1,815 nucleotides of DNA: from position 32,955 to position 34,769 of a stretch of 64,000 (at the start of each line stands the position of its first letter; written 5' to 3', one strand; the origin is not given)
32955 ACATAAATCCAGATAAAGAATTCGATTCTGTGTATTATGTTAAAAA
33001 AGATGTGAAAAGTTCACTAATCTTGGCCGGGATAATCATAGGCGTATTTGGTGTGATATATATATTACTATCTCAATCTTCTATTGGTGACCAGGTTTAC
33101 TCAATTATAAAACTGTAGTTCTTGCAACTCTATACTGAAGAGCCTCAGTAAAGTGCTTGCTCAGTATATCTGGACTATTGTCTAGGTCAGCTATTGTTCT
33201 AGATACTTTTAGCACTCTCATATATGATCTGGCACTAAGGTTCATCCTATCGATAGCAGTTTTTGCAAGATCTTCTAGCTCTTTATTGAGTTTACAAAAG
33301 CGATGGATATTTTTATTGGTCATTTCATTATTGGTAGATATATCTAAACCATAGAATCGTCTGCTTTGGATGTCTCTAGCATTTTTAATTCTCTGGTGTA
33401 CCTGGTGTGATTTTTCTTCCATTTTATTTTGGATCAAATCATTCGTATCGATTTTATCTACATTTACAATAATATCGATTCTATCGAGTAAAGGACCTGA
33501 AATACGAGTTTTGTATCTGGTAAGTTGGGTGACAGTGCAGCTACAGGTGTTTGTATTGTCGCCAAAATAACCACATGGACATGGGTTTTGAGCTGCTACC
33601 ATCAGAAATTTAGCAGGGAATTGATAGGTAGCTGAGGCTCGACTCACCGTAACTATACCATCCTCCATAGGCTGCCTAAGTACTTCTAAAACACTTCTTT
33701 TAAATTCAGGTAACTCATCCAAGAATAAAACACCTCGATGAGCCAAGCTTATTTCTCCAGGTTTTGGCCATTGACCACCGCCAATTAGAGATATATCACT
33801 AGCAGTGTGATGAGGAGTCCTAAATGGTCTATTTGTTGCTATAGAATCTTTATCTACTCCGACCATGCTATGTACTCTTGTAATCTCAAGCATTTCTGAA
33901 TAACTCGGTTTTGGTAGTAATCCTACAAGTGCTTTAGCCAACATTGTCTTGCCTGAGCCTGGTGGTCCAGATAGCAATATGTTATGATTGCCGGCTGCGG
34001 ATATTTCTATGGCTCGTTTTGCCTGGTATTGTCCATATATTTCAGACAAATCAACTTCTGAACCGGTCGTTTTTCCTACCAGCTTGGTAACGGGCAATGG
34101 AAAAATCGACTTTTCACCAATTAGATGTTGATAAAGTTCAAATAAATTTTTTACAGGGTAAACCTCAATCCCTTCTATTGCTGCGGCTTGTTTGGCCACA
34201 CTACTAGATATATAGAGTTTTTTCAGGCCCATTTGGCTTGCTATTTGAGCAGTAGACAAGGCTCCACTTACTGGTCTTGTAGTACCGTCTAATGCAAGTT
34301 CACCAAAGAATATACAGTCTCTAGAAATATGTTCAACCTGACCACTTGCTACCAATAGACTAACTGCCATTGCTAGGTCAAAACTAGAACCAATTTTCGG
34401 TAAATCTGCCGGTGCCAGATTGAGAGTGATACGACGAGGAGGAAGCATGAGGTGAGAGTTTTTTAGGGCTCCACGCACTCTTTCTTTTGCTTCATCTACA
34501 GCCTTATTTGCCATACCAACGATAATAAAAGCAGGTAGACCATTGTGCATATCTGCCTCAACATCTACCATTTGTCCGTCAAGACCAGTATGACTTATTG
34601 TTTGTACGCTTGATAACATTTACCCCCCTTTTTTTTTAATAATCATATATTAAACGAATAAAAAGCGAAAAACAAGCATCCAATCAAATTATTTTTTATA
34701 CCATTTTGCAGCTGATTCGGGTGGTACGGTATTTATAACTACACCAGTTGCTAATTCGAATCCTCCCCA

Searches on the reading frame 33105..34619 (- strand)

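Call 66: search_protein_families(library=ncbifam, proteins=[window:33105-34619:-], max_evalue=1e-10)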
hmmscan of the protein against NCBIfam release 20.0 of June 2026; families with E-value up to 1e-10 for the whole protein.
window:33105-34619:- (504 aa): 4 families
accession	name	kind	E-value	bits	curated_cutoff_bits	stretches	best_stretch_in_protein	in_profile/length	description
TIGR00368.1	TIGR00368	hypoth_equivalog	8.4e-170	565.6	362.4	1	7-497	3-499/499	YifB family Mg chelatase-like AAA ATPase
NF007365.0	PRK09862.1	equivalog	3.5e-120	402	530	1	2-498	3-493/506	YifB family Mg chelatase-like AAA ATPase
TIGR02902.1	spore_lonB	equivalog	2.9e-14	52.6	723.3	0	70-165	434-529/531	ATP-dependent protease LonB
TIGR00764.1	lon_rel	equivalog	4.6e-12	45.3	516.6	0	193-247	19-73/608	ATP-dependent protease LonB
